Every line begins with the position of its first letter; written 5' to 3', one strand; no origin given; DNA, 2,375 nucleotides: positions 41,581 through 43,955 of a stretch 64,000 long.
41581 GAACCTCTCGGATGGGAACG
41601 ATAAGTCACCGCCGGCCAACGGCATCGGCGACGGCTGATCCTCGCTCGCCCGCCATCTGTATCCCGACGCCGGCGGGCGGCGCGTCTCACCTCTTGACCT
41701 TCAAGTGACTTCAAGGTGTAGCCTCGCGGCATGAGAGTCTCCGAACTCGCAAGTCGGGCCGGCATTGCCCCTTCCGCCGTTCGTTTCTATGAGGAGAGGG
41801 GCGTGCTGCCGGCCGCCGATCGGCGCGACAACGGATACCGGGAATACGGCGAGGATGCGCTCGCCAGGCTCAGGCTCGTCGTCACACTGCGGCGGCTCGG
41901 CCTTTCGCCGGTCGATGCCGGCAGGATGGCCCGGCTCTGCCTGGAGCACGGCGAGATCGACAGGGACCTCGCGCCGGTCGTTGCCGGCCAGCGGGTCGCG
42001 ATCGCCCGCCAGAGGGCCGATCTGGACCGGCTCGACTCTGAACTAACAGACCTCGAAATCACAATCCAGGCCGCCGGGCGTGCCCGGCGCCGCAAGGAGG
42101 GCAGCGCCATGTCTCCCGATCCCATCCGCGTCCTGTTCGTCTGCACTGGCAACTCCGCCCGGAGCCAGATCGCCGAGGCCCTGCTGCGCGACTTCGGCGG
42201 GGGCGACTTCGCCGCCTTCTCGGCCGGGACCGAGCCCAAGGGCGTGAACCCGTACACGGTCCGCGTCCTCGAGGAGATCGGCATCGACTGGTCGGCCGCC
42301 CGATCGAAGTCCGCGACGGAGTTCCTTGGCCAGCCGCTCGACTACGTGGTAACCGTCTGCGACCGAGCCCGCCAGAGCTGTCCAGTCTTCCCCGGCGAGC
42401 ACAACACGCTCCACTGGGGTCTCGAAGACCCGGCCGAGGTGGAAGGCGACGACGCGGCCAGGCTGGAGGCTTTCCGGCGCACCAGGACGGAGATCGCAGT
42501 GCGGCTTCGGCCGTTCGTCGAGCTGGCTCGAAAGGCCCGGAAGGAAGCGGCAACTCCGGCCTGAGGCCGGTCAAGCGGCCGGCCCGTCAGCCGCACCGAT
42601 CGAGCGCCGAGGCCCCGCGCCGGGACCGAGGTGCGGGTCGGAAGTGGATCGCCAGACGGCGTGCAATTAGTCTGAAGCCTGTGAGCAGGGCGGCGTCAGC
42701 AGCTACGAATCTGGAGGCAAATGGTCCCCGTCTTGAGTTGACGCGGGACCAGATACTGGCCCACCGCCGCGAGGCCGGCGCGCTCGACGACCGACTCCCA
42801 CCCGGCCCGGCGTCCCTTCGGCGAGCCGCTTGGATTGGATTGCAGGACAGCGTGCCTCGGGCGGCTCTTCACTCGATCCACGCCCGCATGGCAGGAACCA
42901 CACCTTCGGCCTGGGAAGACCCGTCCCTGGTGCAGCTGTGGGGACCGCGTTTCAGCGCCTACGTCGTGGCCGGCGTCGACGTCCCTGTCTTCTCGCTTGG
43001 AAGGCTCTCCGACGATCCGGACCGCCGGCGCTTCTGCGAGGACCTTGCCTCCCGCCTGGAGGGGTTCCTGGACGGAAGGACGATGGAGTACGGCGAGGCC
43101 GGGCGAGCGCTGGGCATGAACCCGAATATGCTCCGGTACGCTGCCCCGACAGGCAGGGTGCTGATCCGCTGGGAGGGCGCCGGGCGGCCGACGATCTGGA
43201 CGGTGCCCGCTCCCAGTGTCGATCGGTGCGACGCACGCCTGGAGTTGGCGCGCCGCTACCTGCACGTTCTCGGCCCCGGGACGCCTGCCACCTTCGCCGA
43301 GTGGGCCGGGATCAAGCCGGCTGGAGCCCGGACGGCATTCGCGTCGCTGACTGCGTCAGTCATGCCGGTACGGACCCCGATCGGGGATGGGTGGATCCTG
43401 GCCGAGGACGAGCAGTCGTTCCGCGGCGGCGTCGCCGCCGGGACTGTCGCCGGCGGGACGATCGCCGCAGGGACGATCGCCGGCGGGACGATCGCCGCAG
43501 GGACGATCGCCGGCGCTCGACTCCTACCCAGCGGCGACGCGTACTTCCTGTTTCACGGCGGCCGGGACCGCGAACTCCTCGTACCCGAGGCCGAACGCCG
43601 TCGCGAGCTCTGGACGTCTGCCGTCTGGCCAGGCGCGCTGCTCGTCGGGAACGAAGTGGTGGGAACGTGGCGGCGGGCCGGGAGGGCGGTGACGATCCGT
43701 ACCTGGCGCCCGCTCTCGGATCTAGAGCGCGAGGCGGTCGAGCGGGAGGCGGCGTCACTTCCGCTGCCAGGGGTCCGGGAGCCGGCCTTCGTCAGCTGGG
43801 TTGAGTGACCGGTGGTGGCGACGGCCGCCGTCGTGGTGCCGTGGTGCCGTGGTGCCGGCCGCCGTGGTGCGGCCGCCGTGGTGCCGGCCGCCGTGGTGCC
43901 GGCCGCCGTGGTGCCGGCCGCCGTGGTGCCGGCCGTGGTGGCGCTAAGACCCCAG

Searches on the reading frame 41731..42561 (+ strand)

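Call 25: search_protein_families(library=pfam, proteins=[window:41731-42561:+], max_evalue=0.001)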
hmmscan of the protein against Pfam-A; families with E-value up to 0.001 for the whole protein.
window:41731-42561:+ (277 aa): 3 families
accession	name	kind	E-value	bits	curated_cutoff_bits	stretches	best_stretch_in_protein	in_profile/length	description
PF01451.26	LMWPc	-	4.3e-18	66.3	23.2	1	134-262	1-143/144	Low molecular weight phosphotyrosine protein phosphatase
PF13411.12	MerR_1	-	9.8e-16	58.1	21.6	1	1-65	1-64/69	MerR HTH family regulatory protein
PF00376.29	MerR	-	8.8e-14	51.5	28.2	1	2-39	1-38/38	MerR family regulatory protein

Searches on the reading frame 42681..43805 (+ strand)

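Call 25: search_protein_families(library=pfam, proteins=[window:42681-43805:+], max_evalue=0.001)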
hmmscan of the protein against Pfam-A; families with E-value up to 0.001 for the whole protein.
window:42681-43805:+ (375 aa): 1 family
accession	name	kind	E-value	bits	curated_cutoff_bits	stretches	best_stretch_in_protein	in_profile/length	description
PF06224.18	AlkZ-like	-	2.5e-22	80.4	25.9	1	52-360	5-326/329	DNA glycosylase AlkZ-like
